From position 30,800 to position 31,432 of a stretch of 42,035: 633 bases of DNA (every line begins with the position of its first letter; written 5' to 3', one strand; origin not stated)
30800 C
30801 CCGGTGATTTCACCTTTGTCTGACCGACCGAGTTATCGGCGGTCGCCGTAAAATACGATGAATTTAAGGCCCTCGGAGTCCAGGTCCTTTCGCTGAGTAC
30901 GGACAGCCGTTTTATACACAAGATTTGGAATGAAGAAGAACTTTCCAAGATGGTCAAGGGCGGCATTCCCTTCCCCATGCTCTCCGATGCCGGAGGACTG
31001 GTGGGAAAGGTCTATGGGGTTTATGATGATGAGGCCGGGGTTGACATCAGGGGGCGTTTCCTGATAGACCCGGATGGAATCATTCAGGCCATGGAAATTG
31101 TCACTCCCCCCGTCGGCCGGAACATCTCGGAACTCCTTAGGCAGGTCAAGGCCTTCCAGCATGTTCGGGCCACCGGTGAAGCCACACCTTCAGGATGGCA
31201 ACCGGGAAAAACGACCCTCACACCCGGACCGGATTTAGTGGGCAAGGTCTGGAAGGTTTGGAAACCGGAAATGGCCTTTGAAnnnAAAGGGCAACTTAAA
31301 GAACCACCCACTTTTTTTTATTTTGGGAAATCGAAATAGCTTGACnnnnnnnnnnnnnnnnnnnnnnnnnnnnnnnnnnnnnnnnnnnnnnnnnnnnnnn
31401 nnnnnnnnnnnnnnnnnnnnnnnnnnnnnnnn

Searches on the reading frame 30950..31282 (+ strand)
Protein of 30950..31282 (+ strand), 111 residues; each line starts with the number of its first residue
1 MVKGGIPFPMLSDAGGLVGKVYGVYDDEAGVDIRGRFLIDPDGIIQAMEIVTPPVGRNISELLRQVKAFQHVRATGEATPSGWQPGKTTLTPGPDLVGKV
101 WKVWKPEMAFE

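Call 59: search_protein_families(library=pfam, proteins=[window:30950-31282:+], max_evalue=0.0001)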
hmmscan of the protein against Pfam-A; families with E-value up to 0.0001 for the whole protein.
window:30950-31282:+ (111 aa): 2 families
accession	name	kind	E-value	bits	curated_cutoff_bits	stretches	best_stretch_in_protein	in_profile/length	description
PF00578.27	AhpC-TSA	-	2.3e-09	37.7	26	1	5-47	81-123/124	AhpC/TSA family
PF10417.14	1-cysPrx_C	-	4.1e-09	36.7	21.1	1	68-102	1-37/41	C-terminal domain of 1-Cys peroxiredoxin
